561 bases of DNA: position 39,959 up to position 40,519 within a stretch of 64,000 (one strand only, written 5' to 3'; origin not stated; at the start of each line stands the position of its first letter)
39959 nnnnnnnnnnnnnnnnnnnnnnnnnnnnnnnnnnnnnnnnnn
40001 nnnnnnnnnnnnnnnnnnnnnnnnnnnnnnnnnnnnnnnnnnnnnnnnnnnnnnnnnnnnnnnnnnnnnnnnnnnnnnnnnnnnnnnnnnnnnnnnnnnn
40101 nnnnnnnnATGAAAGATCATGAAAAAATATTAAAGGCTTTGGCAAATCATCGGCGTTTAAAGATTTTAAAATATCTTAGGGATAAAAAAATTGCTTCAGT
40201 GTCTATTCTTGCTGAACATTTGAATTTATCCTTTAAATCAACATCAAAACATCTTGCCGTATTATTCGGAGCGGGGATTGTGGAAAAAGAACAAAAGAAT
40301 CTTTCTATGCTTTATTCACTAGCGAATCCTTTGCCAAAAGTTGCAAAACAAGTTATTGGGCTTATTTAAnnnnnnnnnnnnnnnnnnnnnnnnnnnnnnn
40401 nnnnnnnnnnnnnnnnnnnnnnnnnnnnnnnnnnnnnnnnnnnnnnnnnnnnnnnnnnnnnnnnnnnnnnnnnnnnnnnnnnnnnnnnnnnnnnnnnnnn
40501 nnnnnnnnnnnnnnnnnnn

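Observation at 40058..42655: Conserved 14-18 bp palindrome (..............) at three sites, marking a putative ArsR-family regulon that includes ychF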

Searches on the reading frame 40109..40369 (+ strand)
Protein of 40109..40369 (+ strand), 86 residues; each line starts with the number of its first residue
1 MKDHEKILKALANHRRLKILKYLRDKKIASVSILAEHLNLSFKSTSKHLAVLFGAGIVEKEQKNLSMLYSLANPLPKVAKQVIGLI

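Call 6: search_protein_families(library=pfam, proteins=[window:40109-40369:+], max_evalue=0.01)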
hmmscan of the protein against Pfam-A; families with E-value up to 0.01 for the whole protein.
window:40109-40369:+ (86 aa): 9 families
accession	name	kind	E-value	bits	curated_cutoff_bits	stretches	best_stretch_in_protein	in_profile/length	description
PF01022.26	HTH_5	-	6.3e-10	39.2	22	1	15-60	3-47/47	Bacterial regulatory protein, arsR family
PF25212.1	HVO_A0114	-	2.3e-06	27.7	27.6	1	8-64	16-72/84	HVO_A0114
PF13412.12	HTH_24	-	0.00013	21.9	21.9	1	14-57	3-46/48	Winged helix-turn-helix DNA-binding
PF12840.13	HTH_20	-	0.00018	21.9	27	1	15-60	5-50/51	Helix-turn-helix domain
PF24035.1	DUF7344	-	0.00051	20.8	27.8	1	9-38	2-30/76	Domain of unknown function (DUF7344)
PF14947.12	HTH_45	-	0.0013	19.1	25.5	1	18-64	10-55/77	Winged helix-turn-helix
PF01047.28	MarR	-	0.0013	19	24.6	1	13-63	2-52/59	MarR family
PF08100.18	Dimerisation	-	0.0015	18.7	25.6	1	9-72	20-84/93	O-methyltransferase dimerisation domain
PF19187.6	HTH_PafC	-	0.0059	16.9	32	1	15-60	5-50/115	PafC helix-turn-helix domain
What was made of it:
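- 40109..40369 (+): 86-aa ArsR/SmtB-family winged-helix regulator of K type (recognition helix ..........). It has no Cys and no metal-ligand motif. Pfam HTH_5 39.2 bits, cut-off 22 (call 6).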

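Call 11: find_encoding_contigs(protein=window:40109-40369:+, flank=10000, max_places=10)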
Protein window:40109-40369:+ (86 aa): 1 contig read that carries it; 1 place shown.
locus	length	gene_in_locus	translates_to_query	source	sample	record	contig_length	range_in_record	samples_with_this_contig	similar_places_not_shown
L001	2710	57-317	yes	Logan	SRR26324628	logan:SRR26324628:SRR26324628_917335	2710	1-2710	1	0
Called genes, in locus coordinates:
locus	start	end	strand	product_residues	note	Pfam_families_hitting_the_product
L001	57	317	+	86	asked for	PF25212:HVO_A0114 (weak), PF01022:HTH_5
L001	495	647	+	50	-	-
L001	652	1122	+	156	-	-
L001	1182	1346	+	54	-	-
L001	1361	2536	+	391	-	-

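Call 12: find_homologous_proteins(query=window:40109-40366:+, max_evalue=0.001)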
Query window:40109-40366:+ (86 aa): 106 proteins with E <= 0.001 among 111 candidates.
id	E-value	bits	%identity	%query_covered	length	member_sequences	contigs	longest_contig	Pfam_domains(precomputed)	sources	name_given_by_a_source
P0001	2.2e-45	170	100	100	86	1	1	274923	PF25212.3,PF01022.27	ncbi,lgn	ncbi:MAG: metalloregulator ArsR/SmtB family transcription factor [Patescibacteria group bacterium]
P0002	1.2e-37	145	83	100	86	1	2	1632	PF01022.27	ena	-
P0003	6.3e-37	143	81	100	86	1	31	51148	PF01022.27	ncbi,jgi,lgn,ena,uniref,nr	ncbi:hypothetical protein A3A09_01825 [Candidatus Nomurabacteria bacterium RIFCSPLOWO2_01_FULL_42_20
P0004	3.1e-36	141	78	100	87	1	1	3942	PF01022.27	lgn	-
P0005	5.1e-36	140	79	100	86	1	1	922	PF01022.27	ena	-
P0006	1.4e-34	135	76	100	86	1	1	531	PF01022.27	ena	-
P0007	2.2e-34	135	76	100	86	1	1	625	PF01022.27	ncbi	-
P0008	4.7e-34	134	77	100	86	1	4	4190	PF01022.27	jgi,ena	-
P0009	1.2e-33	132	73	100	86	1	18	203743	PF01022.27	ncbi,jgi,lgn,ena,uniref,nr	ncbi:hypothetical protein A3A95_04380 [Candidatus Nomurabacteria bacterium RIFCSPLOWO2_01_FULL_39_18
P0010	2.8e-33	131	78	100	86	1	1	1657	PF01022.27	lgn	-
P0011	3.6e-33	131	76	100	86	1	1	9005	PF01022.27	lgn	-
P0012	9.6e-33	130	76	100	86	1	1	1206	PF12840.14,PF01022.27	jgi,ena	-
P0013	9.7e-33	130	76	100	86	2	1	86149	PF01022.27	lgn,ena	-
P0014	1.5e-32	129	72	100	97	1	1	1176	PF01022.27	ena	-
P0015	1.5e-32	129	73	100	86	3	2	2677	PF01022.27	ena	-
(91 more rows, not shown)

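Call 14: find_related_loci(query=A2, collection=genome_contigs, flank=6000)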
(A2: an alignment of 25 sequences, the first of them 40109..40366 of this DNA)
Query A2 (86 aa) in genome_contigs; peptide patterns used: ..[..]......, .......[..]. (x = any residue, [..] = any of these).
239 stretches matched a pattern; 215 encode a relative of the query (tblastn E <= 1e-3); the best 80 are kept; 80 distinct loci.
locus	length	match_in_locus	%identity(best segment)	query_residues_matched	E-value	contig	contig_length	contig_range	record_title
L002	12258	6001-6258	81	1-86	1e-43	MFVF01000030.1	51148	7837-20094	MAG: Candidatus Nomurabacteria bacterium RIFCSPLOWO2_01_FULL_42_20 rifcsplowo2_01_scaffold_6398, whole genome shotgun se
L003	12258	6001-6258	73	1-86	4e-40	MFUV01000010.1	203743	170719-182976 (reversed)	MAG: Candidatus Nomurabacteria bacterium RIFCSPLOWO2_01_FULL_39_18 rifcsplowo2_01_scaffold_49, whole genome shotgun sequ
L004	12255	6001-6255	73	2-86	8e-38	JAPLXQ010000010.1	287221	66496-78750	MAG: Candidatus Nomurabacteria bacterium isolate LacPavin_0818_WC45_MAG_33_35 LacPavin_0818_WC45_scaffold_96302, whole g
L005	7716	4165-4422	70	1-86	1e-35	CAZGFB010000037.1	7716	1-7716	MAG TPA_asm: uncultured Candidatus Saccharibacteria bacterium isolate SRP272421_co1_287 genome assembly, contig: NODE_34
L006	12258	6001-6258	69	1-86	7e-36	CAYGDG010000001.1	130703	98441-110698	MAG TPA_asm: uncultured Candidatus Saccharibacteria bacterium isolate ERP113451_co1_245 genome assembly, contig: NODE_52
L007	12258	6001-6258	70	1-86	5e-35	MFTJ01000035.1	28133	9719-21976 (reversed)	MAG: Candidatus Nomurabacteria bacterium RIFCSPHIGHO2_01_FULL_39_10 rifcsphigho2_01_scaffold_3214, whole genome shotgun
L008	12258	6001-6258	66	1-86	6e-35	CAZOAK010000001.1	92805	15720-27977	MAG TPA_asm: uncultured Candidatus Saccharibacteria bacterium isolate SRP286056_co3_36 genome assembly, contig: NODE_66_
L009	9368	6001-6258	67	1-86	2e-33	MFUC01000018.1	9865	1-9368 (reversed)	MAG: Candidatus Nomurabacteria bacterium RIFCSPHIGHO2_02_FULL_38_15 rifcsphigho2_02_scaffold_32731, whole genome shotgun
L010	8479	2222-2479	66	1-86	5e-33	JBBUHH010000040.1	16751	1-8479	MAG: Patescibacteria group bacterium isolate H52-bin032_1 H52_bin032_1_000000000040, whole genome shotgun sequence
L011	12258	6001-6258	65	1-86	5e-33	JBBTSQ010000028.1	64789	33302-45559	MAG: Patescibacteria group bacterium isolate H41-bin135_1 H41_bin135_1_000000000028, whole genome shotgun sequence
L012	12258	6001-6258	66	1-86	3e-32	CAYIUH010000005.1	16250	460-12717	MAG TPA_asm: uncultured Candidatus Saccharibacteria bacterium isolate ERP119705_co6_845 genome assembly, contig: NODE_41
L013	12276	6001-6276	61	1-86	3e-31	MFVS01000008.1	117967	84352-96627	MAG: Candidatus Nomurabacteria bacterium RIFCSPLOWO2_12_FULL_40_42 rifcsplowo2_12_scaffold_163, whole genome shotgun seq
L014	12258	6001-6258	60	1-86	1e-30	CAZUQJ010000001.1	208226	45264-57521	MAG TPA_asm: uncultured Candidatus Saccharibacteria bacterium isolate SRP286056_co1_92 genome assembly, contig: NODE_28_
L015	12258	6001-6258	59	1-86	1e-28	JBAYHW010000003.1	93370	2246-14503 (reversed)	MAG: Candidatus Paceibacterota bacterium isolate SO_2016_GW1_159 scaffold00543_OW334_2016, whole genome shotgun sequence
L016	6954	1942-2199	58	1-86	1e-28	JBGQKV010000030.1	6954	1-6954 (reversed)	MAG: Candidatus Paceibacteria bacterium isolate OBJ2_061818_050_53 k141_1531898_length_6954_cov_7.0000, whole genome sho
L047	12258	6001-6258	51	1-86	1e-23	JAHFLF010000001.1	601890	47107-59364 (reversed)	MAG: Candidatus Harrisonbacteria bacterium isolate nzgw427 NODE_3_length_601891_cov_5.610981, whole genome shotgun seque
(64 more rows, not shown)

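Call 33: search_protein_families(library=pfam, alignment_id=A3, max_evalue=0.0001)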
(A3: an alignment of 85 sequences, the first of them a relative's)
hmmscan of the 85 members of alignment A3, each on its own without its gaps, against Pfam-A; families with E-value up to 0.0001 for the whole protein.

A. member 1, L002:4945-5886:- (313 aa): 1 family
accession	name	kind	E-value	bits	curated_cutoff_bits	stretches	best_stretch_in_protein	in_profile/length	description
PF08299.17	Bac_DnaA_C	-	1.1e-09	38.6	31.5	1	215-274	11-68/69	Bacterial dnaA protein helix-turn-helix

B. families by the number of members that match (of 85 scanned): 75 families (the first 25 are shown)
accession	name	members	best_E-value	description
PF06821.19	Ser_hydrolase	6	7.3e-26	Serine hydrolase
PF00561.26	Abhydrolase_1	5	2.9e-09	alpha/beta hydrolase fold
PF00293.34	NUDIX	3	3.8e-20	NUDIX domain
PF01541.30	GIY-YIG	3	3.2e-17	GIY-YIG catalytic domain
PF12697.13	Abhydrolase_6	3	4.6e-06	Alpha/beta hydrolase family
PF12146.15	Hydrolase_4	3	6.5e-06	Serine aminopeptidase, S33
PF02729.26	OTCace_N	2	2.2e-46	Aspartate/ornithine carbamoyltransferase, carbamoyl-P binding domain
PF00185.30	OTCace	2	2.3e-31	Aspartate/ornithine carbamoyltransferase, Asp/Orn binding domain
PF01972.22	SDH_protease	2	4.7e-19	ClpP-like SDH-type serine proteinase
PF10230.15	LIDHydrolase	2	7.2e-06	Lipid-droplet associated hydrolase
PF00437.27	T2SSE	1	3.4e-130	Type II/IV secretion system protein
PF05675.17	DUF817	1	1.8e-94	Protein of unknown function (DUF817)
PF01326.24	PPDK_N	1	7.2e-94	Pyruvate phosphate dikinase, AMP/ATP-binding domain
PF02353.26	CMAS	1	3.9e-83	Mycolic acid cyclopropane synthetase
PF02481.21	DNA_processg_A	1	3.7e-68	DNA recombination-mediator protein A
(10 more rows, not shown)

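Call 58: search_solved_structures(query=A2, max_evalue=0.001, show_alignments=2)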
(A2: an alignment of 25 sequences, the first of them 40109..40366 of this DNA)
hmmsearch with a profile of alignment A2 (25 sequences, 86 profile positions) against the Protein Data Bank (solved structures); distinct sequences matched with E-value up to 0.001: 24.
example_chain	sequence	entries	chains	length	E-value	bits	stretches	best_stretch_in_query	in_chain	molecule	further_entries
4k2e_A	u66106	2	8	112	6.4e-14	55.1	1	7-79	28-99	Transcriptional activator HlyU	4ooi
3jth_A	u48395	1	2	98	2e-13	53.5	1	7-80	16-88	Transcription activator HlyU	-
5znx_A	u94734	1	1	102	2.6e-13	53.1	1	7-80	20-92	Transcriptional activator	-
9t6t_A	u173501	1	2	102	1.4e-10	44.4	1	3-82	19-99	Lmo1102 protein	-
9t6r_A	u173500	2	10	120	2.1e-10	43.8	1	3-82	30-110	Lmo1102 protein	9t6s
3cuo_A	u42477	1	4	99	4.1e-09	39.7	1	4-77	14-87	Uncharacterized HTH-type transcriptional regulator ygaV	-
4ggg_A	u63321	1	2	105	7.3e-09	38.9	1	5-81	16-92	Repressor protein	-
1r1u_A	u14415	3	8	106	1.5e-08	38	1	5-81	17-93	repressor protein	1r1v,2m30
2kjb_A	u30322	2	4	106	1.5e-08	37.9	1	5-81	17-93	CzrA protein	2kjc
2zkz_A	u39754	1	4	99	3.5e-08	36.7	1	6-76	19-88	Transcriptional repressor pagR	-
6cdb_A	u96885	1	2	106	4.4e-08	36.4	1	5-81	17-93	ArsR family transcriptional regulator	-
6cda_A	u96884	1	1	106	4.7e-08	36.3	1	5-81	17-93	ArsR family transcriptional regulator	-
4omy_A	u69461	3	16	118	5e-08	36.2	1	8-78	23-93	NolR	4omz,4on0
13ct_A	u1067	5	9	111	1.6e-07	34.6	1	6-83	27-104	Transcriptional regulator, ArsR family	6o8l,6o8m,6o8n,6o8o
6o8k_A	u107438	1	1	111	1.6e-07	34.6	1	6-83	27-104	Transcriptional regulator, ArsR family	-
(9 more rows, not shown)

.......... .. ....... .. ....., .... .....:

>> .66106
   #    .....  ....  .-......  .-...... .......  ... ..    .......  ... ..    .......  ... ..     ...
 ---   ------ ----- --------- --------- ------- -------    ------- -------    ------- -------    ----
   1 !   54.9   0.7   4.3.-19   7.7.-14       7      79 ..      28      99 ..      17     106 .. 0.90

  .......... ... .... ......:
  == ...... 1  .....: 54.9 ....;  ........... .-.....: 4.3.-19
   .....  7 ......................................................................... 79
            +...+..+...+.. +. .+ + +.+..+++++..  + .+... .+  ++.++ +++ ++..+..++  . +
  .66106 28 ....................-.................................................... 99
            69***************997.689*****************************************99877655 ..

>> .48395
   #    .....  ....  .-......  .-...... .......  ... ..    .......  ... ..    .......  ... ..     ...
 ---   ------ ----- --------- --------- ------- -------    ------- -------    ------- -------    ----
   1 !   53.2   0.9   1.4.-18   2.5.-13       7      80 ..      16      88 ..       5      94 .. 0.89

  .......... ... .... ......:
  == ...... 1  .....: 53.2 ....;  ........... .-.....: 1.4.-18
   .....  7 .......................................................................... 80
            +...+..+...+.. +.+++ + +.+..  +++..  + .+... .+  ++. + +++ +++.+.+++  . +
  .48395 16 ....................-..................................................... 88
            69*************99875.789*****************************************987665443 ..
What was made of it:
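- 40109..40369 (+): Profile match to HlyU in the PDB at 6e-14 (call 58).
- On ArsR/SmtB family of winged-helix regulators: Profile hits to HlyU, YgaV, CzrA, PagR, NolR and CadC, call 58.
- Closest known: HlyU of Vibrio. Same: Closest solved relative (E = 6e-14, call 58).
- The closest solved relative, HlyU, is named a transcriptional activator (call 58).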

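Call 71: predict_structure(alignment_id=A2)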
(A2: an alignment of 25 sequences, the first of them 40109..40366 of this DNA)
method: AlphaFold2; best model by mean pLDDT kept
length: 86 residues; sequences in the alignment: 25
mean_pLDDT: 76.7   pTM: 0.58
mean pLDDT of the five models: 76.7, 73.7, 70.8, 56.5, 49.1
residues with pLDDT >= 90: 18; 70-90: 39; 50-70: 23; < 50: 6
segments of 3 or more residues with pLDDT < 50: 69-73
pLDDT, mean of each block of 10 residues (from residue 1): 88 92 82 87 88 80 51 55 61
secondary structure, 60 per line:
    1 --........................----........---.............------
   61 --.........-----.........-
elements in order: H3-26 H31-38 H42-54 H63-71 H77-85
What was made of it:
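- On ArsR/SmtB family of winged-helix regulators: Residues 1-54 (helices including the recognition helix) are confident; the wing and C-terminus score 51-61 and were modelled as helix (call 71).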
